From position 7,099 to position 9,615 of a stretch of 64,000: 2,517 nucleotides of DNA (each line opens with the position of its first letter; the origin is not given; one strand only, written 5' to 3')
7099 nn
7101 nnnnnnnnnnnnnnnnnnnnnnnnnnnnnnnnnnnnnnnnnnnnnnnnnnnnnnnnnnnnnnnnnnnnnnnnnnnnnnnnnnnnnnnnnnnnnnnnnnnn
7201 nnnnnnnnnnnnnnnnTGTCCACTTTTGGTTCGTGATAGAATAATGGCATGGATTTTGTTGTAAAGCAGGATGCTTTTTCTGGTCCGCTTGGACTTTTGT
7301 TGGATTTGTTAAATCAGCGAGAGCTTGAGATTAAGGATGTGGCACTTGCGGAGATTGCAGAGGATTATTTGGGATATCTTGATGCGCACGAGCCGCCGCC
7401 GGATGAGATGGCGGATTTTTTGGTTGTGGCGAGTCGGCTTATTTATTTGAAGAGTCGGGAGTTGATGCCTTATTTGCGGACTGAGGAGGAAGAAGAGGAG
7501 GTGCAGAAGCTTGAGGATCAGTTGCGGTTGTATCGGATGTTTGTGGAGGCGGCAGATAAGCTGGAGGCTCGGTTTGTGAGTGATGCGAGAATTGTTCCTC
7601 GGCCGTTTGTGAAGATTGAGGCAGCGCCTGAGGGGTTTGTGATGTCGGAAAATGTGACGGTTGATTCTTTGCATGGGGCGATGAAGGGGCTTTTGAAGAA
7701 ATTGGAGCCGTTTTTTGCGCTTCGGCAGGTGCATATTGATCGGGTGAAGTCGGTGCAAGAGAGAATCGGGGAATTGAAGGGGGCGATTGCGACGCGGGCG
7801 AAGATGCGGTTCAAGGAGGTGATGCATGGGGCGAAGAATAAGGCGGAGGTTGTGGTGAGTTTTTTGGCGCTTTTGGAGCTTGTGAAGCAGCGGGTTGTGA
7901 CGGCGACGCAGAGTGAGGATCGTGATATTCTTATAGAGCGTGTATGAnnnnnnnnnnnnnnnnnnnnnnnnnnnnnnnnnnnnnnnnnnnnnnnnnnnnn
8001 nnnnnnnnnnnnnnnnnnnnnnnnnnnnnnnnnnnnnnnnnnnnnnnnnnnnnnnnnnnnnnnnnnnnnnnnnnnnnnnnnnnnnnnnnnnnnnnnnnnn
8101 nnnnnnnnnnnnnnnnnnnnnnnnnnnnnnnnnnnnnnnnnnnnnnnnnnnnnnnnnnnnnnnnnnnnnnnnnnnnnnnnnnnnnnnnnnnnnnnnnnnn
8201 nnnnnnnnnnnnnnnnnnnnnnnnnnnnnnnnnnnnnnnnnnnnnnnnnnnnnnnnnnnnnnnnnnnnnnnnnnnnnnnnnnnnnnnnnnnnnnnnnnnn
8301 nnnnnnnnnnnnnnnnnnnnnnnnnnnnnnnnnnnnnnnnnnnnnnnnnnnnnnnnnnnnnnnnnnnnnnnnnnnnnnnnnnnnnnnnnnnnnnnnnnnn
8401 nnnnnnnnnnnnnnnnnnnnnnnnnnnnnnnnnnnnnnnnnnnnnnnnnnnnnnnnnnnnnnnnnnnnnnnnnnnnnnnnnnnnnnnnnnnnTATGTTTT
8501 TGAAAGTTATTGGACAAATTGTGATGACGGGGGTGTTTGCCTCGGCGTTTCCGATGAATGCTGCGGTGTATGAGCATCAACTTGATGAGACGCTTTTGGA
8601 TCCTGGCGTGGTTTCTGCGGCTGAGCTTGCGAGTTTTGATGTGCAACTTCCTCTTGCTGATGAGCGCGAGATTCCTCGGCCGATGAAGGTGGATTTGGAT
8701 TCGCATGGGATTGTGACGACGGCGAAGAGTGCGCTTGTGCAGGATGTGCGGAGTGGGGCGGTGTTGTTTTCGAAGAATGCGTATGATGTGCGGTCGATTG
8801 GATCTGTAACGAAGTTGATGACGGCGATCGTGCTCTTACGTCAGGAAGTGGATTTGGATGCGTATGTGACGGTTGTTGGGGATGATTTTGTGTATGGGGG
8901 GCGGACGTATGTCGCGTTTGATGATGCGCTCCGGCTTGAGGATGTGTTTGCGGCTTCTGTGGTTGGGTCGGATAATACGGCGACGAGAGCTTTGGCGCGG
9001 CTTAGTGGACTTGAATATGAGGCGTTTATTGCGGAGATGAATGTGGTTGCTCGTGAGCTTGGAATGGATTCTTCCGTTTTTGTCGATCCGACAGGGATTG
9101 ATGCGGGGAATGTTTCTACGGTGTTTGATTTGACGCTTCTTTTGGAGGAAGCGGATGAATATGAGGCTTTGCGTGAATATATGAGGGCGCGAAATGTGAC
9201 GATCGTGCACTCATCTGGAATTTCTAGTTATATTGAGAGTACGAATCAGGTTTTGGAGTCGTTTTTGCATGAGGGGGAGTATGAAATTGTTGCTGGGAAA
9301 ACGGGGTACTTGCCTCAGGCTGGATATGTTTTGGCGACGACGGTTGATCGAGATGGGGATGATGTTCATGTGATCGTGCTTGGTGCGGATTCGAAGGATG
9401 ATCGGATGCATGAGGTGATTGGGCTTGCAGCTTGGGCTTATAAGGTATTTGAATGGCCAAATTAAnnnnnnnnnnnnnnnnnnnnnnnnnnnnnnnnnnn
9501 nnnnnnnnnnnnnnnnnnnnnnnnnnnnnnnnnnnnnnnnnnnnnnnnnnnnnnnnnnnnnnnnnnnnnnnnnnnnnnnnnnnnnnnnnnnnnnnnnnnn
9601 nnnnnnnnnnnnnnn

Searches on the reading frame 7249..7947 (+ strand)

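Call 44: search_protein_families(library=pfam, proteins=[window:7249-7947:+], max_evalue=0.001)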
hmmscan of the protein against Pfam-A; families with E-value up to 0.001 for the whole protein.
window:7249-7947:+ (232 aa): 1 family
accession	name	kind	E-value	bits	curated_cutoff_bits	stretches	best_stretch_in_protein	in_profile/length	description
PF02616.19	SMC_ScpA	-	1.2e-22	81.5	24.6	1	20-226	1-225/232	Segregation and condensation protein ScpA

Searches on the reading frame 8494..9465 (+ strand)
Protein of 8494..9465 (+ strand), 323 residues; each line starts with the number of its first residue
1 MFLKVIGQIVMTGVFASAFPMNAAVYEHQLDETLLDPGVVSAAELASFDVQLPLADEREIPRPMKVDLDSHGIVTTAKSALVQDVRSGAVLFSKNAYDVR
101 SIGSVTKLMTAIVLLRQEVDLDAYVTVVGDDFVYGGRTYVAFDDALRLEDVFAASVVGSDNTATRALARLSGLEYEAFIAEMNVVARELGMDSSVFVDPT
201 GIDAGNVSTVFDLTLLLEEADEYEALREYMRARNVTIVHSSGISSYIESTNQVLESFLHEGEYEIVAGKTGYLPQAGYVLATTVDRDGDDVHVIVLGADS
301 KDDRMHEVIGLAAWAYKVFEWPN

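Call 44: search_protein_families(library=pfam, proteins=[window:8494-9465:+], max_evalue=0.001)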
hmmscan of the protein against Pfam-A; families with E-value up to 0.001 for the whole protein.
window:8494-9465:+ (323 aa): 2 families
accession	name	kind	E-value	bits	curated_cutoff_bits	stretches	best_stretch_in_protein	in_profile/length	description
PF00768.25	Peptidase_S11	-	1.8e-32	113.2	27.6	1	76-299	11-238/239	D-alanyl-D-alanine carboxypeptidase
PF13354.11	Beta-lactamase2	-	2.8e-12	46.9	22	1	80-276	2-193/214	Beta-lactamase enzyme family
